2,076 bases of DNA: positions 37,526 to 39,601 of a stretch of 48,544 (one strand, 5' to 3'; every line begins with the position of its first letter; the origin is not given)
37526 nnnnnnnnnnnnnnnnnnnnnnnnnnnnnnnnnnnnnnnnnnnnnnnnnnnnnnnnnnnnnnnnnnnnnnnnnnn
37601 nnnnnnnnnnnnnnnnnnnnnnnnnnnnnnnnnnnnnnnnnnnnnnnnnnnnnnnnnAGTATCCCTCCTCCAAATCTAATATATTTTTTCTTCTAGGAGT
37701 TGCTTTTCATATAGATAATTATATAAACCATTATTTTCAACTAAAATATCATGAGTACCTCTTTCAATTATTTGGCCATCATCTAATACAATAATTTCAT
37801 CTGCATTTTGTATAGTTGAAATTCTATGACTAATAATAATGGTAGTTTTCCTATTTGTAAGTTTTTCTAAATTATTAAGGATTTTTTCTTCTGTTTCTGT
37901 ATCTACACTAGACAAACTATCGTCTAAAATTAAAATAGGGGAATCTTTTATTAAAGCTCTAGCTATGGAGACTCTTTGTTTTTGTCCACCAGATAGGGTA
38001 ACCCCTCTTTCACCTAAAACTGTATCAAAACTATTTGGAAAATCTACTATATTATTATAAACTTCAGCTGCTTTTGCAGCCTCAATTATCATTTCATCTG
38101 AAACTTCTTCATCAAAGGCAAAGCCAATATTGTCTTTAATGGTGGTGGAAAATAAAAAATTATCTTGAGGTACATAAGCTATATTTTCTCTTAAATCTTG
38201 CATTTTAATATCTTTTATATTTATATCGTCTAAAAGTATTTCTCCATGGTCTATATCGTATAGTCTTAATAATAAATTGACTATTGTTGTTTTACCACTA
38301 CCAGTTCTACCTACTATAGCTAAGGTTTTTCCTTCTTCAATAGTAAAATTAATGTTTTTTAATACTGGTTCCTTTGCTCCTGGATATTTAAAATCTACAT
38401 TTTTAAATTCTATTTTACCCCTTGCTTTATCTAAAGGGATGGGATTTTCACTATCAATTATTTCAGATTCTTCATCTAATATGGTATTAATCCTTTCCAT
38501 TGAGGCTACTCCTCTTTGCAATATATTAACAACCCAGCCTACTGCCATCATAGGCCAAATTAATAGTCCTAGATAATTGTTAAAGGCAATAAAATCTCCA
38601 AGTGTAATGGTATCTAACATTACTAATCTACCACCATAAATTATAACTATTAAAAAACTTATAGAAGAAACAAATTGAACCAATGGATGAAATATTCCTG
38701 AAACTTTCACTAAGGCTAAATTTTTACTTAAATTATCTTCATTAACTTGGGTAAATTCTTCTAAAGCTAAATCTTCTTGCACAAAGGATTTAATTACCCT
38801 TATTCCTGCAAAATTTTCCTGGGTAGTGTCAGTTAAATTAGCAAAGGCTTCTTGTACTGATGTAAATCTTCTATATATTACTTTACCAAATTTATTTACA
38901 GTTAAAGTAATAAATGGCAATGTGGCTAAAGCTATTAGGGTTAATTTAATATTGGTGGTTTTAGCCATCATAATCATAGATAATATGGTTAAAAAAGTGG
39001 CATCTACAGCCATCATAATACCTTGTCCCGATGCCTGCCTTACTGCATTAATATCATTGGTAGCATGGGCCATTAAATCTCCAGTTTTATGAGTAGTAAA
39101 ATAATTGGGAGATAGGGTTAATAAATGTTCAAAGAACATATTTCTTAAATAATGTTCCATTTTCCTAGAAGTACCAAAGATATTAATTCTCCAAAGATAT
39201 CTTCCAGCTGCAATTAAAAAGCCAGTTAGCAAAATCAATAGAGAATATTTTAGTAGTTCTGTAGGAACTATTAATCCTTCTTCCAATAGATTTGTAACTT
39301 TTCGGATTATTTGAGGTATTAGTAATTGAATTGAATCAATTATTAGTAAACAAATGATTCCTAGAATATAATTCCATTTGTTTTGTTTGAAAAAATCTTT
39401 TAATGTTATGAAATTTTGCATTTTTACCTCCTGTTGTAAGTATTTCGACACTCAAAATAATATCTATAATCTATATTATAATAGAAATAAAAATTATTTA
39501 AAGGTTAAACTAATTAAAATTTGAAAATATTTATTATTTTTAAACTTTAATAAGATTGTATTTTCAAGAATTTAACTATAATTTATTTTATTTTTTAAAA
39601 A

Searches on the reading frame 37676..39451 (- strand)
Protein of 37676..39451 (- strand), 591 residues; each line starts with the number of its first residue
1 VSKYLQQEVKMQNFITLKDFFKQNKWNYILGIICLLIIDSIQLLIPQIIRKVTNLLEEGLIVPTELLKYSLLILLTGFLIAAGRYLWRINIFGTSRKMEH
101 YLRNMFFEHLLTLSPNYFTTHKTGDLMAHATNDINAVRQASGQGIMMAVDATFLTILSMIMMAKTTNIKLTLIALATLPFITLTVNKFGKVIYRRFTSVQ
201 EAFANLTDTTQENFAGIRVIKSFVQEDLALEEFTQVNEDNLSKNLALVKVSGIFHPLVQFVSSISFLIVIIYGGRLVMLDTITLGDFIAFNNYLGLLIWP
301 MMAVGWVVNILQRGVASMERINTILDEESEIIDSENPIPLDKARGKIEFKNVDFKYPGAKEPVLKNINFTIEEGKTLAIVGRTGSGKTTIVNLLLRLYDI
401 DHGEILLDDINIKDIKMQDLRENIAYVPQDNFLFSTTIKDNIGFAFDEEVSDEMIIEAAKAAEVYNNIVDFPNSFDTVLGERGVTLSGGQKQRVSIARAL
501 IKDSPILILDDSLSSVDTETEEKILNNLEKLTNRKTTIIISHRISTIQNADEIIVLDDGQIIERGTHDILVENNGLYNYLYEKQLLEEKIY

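Call 60: search_protein_families(library=pfam, proteins=[window:37676-39451:-], max_evalue=0.00001)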
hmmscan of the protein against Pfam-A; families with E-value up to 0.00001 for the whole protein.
window:37676-39451:- (591 aa): 3 families
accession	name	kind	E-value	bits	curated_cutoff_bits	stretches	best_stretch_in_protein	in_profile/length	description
PF00664.28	ABC_membrane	-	2.6e-42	145.8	28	1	29-301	2-274/274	ABC transporter transmembrane region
PF00005.33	ABC_tran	-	2.5e-34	119.3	25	1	364-512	1-135/137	ABC transporter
PF02463.25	SMC_N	-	2.6e-07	30.8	40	0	377-555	27-210/220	RecF/RecN/SMC N terminal domain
